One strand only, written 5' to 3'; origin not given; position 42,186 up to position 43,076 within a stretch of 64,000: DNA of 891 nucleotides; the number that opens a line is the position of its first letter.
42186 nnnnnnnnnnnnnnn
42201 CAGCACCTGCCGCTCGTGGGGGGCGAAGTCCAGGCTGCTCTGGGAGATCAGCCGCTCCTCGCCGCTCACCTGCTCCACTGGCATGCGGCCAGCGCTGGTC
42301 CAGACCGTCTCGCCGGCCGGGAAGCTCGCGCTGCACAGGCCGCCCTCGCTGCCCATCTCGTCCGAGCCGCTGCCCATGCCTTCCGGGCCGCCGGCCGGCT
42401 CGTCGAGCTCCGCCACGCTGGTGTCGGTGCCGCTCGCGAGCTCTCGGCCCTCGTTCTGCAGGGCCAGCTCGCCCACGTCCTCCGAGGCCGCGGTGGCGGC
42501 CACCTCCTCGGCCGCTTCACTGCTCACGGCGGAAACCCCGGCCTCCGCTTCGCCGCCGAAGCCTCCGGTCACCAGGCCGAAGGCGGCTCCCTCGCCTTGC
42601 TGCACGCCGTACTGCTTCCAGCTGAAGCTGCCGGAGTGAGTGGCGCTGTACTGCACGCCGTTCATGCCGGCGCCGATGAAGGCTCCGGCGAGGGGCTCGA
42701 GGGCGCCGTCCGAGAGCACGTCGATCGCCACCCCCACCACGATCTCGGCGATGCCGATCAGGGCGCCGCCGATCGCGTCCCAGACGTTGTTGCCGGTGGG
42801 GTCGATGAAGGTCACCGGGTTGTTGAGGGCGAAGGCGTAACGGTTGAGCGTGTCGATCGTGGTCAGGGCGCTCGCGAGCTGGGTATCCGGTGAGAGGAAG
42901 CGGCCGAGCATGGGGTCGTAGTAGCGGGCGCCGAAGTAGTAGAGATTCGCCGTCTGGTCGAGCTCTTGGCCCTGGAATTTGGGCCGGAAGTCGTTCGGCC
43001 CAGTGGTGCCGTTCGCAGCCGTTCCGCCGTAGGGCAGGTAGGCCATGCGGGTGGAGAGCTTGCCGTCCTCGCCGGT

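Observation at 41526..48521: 2331-aa Sec-secreted SpvB-N / FG-GAP / RHS protein ending in RHS core, Hint domain and toxin-like tail, with no downstream immunity gene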

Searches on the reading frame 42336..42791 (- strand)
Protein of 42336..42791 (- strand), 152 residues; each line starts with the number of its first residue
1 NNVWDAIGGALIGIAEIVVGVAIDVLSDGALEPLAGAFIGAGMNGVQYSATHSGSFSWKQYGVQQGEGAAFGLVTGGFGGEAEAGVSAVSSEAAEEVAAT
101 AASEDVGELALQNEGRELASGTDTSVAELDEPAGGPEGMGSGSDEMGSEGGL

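Call 7: search_protein_families(library=pfam, proteins=[window:42336-42791:-], max_evalue=10)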
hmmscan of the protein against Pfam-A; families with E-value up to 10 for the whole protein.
seq(152 aa): 0 families

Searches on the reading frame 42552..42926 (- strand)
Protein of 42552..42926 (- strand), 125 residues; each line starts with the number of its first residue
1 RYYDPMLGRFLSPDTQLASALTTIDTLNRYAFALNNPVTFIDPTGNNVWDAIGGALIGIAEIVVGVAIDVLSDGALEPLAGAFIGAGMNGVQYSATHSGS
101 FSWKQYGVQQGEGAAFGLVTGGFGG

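Call 65: find_related_loci(query=A4, collection=genome_contigs, flank=10000)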
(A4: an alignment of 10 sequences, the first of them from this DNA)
Query A4 (125 aa) in genome_contigs; peptide patterns used: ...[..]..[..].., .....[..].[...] (x = any residue, [..] = any of these).
140 stretches matched a pattern; 5 encode a relative of the query (tblastn E <= 1e-3); 5 distinct loci.
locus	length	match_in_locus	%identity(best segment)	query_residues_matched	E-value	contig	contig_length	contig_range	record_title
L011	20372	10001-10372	77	1-124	5e-63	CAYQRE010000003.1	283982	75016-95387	MAG TPA_asm: uncultured Thermoanaerobaculia bacterium isolate binchicken_co118_28 genome assembly, contig: NODE_10_lengt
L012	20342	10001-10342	73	1-114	2e-58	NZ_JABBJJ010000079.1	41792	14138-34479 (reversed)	Pyxidicoccus fallax strain DSM 14698 NODE_79_length_41792_cov_40.4966, whole genome shotgun sequence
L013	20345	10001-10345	72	1-115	7e-57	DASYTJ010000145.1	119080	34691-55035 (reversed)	MAG TPA_asm: Thermoanaerobaculia bacterium isolate SMAG_U4564 k141_287290, whole genome shotgun sequence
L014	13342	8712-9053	69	1-114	1e-46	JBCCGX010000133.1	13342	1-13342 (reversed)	MAG: Acidobacteriota bacterium isolate P01_B01_bin.53 k141_4072124_length_13342_cov_34.2954, whole genome shotgun sequen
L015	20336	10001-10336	63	1-111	2e-45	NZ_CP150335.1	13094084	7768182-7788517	Sorangium sp. So ce375 chromosome, complete genome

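Call 100: search_protein_families(library=pfam, proteins=[L013:11456-12088:+, L013:12110-12526:+, L012:11625-12365:+, L012:12369-12965:+, L015:11081-11431:+], max_evalue=0.05)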
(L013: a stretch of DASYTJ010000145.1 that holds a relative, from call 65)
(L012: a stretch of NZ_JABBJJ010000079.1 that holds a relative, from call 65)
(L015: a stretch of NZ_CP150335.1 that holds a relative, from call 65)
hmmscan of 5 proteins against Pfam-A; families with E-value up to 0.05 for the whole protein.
L013:11456-12088:+ (210 aa): 1 family
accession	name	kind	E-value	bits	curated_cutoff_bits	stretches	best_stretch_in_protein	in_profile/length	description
PF10946.13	DUF2625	-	0.044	13.3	27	0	52-128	67-138/207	Protein of unknown function DUF2625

L013:12110-12526:+ (138 aa): 0 families

L012:11625-12365:+ (246 aa): 1 family
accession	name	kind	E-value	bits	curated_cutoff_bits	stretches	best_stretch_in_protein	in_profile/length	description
PF14412.12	AHH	-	3.7e-08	33.8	22.3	1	66-166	8-98/111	A nuclease family of the HNH/ENDO VII superfamily with conserved AHH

L012:12369-12965:+ (198 aa): 1 family
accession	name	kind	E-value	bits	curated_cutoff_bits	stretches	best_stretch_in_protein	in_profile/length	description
PF07791.16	Imm11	-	6.6e-11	42.3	22.1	1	35-169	43-181/194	Immunity protein family (Imm11)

L015:11081-11431:+ (116 aa): 0 families
